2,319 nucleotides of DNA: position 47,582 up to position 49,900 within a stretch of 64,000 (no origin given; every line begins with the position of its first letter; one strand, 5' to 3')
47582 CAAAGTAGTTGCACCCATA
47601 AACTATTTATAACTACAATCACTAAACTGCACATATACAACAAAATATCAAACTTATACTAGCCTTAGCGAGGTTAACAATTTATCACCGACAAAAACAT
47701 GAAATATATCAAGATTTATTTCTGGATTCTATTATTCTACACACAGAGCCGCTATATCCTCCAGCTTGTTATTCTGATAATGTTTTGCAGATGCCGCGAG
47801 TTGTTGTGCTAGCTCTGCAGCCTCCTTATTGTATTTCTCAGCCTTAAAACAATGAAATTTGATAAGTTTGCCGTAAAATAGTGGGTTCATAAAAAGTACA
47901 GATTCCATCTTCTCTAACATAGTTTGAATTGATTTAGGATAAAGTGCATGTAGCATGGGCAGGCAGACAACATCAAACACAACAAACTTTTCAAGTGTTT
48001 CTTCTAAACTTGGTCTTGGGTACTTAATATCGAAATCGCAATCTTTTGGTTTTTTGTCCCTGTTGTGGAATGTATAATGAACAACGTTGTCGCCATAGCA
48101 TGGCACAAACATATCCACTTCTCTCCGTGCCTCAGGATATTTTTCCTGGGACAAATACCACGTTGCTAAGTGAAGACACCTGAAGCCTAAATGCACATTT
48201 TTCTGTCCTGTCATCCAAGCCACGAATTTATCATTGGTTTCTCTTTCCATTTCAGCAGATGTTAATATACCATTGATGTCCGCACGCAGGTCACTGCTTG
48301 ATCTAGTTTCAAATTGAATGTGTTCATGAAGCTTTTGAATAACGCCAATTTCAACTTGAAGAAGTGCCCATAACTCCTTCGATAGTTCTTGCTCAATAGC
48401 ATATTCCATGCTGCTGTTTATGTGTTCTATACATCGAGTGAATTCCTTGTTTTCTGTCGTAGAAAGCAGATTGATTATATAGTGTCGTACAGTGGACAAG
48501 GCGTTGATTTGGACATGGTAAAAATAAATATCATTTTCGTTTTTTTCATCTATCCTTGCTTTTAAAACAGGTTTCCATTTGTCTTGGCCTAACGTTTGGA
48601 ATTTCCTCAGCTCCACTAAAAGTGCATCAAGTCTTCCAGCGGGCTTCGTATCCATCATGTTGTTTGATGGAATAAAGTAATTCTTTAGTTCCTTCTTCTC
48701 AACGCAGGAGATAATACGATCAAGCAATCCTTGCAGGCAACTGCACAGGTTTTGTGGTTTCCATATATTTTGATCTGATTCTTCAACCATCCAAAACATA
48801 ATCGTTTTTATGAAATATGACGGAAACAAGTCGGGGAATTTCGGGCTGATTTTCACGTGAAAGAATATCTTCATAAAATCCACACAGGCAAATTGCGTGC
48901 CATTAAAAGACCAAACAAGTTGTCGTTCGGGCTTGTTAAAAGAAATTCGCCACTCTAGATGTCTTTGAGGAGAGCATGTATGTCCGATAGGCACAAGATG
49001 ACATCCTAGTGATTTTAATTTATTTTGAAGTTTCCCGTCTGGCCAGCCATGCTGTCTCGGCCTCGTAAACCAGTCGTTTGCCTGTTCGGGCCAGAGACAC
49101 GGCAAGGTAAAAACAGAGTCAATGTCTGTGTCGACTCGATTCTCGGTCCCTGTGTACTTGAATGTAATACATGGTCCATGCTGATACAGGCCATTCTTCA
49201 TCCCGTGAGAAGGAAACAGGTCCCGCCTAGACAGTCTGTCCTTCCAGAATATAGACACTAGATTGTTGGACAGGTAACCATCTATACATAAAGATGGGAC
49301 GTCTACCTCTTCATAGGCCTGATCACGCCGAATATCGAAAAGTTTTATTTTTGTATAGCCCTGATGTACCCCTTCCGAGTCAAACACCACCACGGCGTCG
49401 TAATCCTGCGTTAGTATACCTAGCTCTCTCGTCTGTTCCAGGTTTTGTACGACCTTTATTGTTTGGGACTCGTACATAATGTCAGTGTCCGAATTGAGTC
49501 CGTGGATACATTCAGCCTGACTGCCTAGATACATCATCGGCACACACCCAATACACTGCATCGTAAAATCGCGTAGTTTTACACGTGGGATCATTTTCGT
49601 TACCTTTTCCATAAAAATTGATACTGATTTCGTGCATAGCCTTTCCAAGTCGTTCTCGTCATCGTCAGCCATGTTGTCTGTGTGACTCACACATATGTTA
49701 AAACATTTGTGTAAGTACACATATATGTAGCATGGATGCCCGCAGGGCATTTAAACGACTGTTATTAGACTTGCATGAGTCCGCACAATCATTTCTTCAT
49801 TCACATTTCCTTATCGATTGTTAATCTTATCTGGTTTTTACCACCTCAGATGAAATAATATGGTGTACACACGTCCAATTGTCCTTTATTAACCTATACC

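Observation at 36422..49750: Tandem cluster of three cGAS-like receptor (cGLR / Mab-21 nucleotidyltransferase) paralogs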

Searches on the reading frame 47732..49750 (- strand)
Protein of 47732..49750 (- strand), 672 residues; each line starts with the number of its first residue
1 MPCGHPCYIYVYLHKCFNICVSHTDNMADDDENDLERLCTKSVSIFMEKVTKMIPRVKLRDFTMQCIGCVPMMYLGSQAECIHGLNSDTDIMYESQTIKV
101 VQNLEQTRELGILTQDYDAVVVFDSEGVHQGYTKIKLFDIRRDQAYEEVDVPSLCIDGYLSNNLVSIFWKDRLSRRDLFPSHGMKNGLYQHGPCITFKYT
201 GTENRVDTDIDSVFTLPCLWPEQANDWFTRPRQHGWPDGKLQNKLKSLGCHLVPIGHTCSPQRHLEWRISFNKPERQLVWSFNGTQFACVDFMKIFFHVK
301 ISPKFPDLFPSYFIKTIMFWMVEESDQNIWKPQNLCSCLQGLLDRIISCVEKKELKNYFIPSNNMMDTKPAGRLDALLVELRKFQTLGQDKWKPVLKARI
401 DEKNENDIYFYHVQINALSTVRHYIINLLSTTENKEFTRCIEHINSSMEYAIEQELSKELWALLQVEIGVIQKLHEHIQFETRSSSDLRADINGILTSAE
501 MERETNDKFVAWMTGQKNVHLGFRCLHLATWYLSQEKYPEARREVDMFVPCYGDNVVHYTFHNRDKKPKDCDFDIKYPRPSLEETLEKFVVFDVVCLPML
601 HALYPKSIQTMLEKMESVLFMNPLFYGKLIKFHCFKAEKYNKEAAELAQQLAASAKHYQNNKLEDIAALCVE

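Call 3: search_protein_families(library=pfam, proteins=[window:47732-49750:-], max_evalue=1)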
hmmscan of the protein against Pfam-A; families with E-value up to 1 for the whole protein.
window:47732-49750:- (672 aa): 3 families
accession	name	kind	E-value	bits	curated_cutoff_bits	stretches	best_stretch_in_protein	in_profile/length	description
PF20266.3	Mab-21_C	-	1.1e-17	64.4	24.1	1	288-381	4-100/102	Mab-21 protein HhH/H2TH-like domain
PF03281.20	Mab-21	-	5.3e-08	33.6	24.1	1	185-278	101-194/197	Mab-21 protein nucleotidyltransferase domain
PF21246.3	Usp38-like_N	-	0.04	13.4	27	1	422-479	35-93/337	Ubiquitin carboxyl-terminal hydrolase 38-like, N-terminal domain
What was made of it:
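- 47732..49672 (-): g3: single-exon CDS, 646 aa plus stop. cGLR-type nucleotidyltransferase core (aa 1 to about 345) followed by a TPR-like C-domain. Pfam Mab-21 33.6 bits and Mab-21_C 64.4 bits (call 3).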
